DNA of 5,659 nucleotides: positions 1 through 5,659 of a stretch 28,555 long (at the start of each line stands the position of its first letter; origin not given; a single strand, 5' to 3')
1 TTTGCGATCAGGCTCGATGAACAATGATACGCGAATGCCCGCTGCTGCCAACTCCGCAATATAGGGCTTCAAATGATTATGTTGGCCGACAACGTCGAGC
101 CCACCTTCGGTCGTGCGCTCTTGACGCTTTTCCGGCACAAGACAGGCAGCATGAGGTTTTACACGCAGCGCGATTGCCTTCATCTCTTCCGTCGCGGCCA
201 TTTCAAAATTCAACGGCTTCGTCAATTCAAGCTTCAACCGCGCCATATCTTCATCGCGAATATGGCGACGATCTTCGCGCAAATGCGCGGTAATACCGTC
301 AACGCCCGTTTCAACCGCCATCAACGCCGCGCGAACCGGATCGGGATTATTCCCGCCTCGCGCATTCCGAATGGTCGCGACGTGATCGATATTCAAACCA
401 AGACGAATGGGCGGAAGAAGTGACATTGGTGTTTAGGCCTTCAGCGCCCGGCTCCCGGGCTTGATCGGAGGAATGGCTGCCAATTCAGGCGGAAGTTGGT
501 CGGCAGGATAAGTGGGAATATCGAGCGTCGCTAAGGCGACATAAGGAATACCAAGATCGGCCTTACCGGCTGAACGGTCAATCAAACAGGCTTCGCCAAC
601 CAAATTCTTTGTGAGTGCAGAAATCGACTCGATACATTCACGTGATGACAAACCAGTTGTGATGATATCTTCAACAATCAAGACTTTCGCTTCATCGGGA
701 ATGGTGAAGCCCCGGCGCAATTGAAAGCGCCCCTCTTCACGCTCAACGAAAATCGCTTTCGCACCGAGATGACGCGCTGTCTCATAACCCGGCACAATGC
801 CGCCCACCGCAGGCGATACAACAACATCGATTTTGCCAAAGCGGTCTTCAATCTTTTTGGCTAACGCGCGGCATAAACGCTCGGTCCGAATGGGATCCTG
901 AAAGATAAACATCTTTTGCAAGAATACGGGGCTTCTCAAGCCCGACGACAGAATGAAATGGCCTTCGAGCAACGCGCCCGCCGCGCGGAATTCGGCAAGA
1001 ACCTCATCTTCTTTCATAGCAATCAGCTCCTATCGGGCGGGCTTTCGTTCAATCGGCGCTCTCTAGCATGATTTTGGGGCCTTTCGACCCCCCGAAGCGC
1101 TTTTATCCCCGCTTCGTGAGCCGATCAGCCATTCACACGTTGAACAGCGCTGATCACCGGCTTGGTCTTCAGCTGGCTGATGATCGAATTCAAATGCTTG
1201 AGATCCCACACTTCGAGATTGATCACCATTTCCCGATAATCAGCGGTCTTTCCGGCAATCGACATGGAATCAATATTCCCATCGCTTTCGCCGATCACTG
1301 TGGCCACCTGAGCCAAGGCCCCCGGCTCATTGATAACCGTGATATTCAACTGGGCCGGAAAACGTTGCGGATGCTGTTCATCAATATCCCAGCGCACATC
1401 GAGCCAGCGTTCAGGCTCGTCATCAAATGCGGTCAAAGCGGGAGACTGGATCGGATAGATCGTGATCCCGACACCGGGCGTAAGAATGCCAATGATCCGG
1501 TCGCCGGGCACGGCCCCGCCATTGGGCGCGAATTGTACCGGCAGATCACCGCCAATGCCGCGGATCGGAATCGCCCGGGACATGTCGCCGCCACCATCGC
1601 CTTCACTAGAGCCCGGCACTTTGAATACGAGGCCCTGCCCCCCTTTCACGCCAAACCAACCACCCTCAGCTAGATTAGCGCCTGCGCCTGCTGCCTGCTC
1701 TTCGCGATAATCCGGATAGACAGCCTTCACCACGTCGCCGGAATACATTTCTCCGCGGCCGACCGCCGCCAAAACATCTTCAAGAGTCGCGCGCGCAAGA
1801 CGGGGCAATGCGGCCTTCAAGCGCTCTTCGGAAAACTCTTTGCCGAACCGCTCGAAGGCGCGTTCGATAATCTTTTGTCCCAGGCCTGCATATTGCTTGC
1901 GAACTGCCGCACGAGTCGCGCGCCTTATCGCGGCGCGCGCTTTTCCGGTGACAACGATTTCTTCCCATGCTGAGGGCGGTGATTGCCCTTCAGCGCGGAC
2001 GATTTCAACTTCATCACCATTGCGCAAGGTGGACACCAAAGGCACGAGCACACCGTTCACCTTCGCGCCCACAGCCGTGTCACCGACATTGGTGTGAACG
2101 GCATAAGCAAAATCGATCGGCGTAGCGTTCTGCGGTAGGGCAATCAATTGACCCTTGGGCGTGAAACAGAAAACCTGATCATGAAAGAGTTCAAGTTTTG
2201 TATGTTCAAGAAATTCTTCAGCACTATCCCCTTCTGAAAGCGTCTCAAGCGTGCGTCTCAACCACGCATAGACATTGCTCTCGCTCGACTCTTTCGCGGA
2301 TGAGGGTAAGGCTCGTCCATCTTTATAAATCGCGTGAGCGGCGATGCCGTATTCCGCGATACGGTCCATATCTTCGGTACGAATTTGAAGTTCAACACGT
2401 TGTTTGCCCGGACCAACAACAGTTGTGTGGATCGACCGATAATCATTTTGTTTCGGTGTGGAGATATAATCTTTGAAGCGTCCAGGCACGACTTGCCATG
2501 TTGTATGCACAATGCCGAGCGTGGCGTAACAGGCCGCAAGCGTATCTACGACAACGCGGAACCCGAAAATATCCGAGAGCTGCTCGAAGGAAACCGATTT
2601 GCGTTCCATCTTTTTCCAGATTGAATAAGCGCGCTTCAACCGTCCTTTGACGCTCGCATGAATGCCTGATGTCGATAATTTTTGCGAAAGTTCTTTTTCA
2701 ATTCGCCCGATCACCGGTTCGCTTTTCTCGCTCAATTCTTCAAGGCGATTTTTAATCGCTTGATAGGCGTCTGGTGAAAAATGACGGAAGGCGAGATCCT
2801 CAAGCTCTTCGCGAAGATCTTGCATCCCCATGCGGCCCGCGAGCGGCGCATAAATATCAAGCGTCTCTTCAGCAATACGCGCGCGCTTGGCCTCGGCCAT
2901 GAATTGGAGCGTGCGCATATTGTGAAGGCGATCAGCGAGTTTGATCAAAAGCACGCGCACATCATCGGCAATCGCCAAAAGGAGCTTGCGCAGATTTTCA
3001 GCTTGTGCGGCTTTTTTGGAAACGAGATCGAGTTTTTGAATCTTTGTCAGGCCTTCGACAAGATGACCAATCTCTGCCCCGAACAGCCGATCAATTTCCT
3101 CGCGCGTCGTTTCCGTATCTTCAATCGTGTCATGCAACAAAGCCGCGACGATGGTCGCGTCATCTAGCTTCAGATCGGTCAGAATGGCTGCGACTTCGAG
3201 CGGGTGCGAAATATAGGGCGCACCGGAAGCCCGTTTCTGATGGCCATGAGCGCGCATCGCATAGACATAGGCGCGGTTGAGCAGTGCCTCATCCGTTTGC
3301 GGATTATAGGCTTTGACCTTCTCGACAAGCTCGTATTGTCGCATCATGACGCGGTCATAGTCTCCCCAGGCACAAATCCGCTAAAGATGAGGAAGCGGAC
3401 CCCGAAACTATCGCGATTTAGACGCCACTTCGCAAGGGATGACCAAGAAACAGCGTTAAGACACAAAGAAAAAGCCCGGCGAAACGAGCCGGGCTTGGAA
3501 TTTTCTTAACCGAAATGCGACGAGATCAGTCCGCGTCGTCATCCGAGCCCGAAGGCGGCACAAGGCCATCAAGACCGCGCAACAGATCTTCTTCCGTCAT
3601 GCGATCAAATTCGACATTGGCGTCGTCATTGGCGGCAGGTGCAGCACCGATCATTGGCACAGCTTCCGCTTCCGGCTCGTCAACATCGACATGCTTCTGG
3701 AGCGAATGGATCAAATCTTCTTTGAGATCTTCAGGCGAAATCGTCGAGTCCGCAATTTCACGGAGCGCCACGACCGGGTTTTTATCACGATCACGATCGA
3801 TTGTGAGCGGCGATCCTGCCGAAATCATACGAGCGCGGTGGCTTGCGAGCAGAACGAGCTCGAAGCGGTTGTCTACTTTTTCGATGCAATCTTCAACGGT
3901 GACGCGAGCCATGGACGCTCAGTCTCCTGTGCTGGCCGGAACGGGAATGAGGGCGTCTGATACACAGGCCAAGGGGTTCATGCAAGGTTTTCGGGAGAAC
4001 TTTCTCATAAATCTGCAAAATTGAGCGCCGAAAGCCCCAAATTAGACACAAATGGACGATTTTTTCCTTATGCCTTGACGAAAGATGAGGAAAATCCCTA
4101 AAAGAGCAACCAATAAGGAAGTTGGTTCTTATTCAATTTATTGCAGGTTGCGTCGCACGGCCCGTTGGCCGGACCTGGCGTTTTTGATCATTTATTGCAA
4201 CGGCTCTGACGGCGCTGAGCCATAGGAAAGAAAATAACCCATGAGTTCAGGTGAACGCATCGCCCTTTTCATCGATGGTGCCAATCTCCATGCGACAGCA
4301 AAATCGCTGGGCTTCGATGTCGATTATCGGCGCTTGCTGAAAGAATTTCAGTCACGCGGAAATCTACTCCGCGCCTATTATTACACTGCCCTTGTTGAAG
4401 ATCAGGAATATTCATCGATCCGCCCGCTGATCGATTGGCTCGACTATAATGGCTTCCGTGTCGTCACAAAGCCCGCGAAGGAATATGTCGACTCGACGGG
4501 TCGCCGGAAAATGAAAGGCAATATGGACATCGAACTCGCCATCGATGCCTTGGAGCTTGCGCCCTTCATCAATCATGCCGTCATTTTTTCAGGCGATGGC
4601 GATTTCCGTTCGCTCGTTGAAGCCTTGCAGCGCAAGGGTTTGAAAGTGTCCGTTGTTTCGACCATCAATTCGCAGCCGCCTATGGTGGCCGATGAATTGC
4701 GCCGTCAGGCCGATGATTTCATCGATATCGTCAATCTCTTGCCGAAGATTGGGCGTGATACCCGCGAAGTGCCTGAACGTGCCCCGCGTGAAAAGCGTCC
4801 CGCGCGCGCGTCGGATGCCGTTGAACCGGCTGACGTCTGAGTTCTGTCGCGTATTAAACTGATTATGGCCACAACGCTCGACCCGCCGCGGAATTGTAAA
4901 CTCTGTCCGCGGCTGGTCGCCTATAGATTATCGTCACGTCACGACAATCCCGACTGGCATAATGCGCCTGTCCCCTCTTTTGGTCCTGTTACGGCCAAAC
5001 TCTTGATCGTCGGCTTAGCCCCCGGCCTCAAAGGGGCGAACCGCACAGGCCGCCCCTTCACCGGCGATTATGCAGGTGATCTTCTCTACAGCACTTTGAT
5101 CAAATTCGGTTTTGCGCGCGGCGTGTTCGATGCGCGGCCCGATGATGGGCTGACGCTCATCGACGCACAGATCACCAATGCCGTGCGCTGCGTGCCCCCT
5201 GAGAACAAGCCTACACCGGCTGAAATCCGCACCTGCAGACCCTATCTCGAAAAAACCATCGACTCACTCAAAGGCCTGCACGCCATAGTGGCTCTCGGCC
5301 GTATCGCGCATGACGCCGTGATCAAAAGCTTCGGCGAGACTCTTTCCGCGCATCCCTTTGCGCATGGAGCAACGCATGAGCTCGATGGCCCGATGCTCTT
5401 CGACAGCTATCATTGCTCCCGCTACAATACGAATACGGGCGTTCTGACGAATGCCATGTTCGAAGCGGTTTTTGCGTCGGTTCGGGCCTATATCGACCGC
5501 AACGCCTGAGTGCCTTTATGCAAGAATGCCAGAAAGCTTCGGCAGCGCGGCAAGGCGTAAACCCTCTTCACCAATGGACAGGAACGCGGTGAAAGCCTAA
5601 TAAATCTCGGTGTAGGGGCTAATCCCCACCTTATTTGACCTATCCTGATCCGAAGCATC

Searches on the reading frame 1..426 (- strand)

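Call 9: search_protein_families(library=pfam, proteins=[window:1-426:-])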
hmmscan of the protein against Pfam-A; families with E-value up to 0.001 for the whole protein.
window:1-426:- (142 aa): 1 family
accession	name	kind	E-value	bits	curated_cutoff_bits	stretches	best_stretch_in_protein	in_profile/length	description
PF03740.19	PdxJ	-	3.3e-59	200.3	24.5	1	8-141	1-134/234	Pyridoxal phosphate biosynthesis protein PdxJ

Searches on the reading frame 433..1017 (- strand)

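Call 9: search_protein_families(library=pfam, proteins=[window:433-1017:-])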
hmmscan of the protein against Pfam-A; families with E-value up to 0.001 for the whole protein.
window:433-1017:- (194 aa): 1 family
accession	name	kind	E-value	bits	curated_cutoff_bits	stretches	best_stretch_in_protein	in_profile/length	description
PF00156.33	Pribosyltran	-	8.2e-12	45.1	26.3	1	46-154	12-132/158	Phosphoribosyl transferase domain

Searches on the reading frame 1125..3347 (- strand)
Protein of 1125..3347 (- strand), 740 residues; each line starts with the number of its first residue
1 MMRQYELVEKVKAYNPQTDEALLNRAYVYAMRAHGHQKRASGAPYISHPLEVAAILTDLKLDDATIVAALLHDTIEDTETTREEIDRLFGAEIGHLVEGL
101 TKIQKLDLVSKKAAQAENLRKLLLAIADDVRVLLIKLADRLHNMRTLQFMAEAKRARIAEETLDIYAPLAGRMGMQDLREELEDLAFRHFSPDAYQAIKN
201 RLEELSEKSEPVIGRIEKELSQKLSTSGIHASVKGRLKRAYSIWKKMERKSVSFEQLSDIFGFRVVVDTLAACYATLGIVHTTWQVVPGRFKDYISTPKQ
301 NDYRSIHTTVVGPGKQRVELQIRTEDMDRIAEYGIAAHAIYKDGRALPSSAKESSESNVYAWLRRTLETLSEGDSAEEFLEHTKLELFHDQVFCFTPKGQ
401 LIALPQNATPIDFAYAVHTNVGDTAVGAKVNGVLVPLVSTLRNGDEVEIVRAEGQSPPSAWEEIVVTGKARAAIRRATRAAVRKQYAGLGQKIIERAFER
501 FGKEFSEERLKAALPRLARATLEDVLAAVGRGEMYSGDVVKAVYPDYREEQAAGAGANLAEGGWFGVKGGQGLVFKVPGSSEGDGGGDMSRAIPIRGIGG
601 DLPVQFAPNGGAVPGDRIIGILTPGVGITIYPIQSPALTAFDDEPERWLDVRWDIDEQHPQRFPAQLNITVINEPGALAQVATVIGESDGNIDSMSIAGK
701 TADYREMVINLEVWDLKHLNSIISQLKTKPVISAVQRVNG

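Call 9: search_protein_families(library=pfam, proteins=[window:1125-3347:-])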
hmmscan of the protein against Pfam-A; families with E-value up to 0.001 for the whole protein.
window:1125-3347:- (740 aa): 8 families
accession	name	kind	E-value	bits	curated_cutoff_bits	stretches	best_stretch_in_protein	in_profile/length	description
PF19296.4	RelA_AH_RIS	-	3.3e-79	265.7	23.8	1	462-648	1-185/185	RelA/SpoT, AH and RIS domains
PF13328.12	HD_4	-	9.6e-50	168.8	27.2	1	26-175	1-155/156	HD domain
PF04607.23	RelA_SpoT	-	6.5e-42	142.8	27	1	235-344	1-111/113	Region found in RelA / SpoT proteins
PF02824.27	TGS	-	3.2e-20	72.4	22.2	1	393-450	2-59/60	TGS domain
PF13291.12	ACT_4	-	1.4e-14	54.9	27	1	661-737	3-80/80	ACT domain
PF01966.28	HD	-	9.5e-12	45.7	22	1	45-144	1-116/116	HD domain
PF01842.31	ACT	-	1.3e-06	28.5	27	1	666-720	2-58/66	ACT domain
PF22629.2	ACT_AHAS_ss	-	0.00016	22.2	27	1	667-727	1-60/67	AHAS small subunit-like ACT domain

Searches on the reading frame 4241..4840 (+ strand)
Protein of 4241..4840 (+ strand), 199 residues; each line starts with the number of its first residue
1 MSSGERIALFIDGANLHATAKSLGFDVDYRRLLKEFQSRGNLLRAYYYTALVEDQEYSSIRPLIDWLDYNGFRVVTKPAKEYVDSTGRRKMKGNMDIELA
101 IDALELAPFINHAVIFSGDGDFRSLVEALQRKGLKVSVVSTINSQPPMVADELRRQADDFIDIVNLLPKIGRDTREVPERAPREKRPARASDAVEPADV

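Call 9: search_protein_families(library=pfam, proteins=[window:4241-4840:+])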
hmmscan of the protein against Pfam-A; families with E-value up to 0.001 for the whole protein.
window:4241-4840:+ (199 aa): 1 family
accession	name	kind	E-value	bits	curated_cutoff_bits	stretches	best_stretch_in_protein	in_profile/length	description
PF01936.24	NYN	-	2e-40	139.1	24.2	1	6-163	1-144/145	NYN domain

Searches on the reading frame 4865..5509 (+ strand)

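Call 9: search_protein_families(library=pfam, proteins=[window:4865-5509:+])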
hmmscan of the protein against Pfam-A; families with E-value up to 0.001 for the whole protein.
window:4865-5509:+ (214 aa): 1 family
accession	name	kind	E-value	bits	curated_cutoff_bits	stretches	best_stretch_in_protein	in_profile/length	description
PF03167.25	UDG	-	8.2e-29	100.9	24.3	1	37-205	1-139/141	Uracil DNA glycosylase superfamily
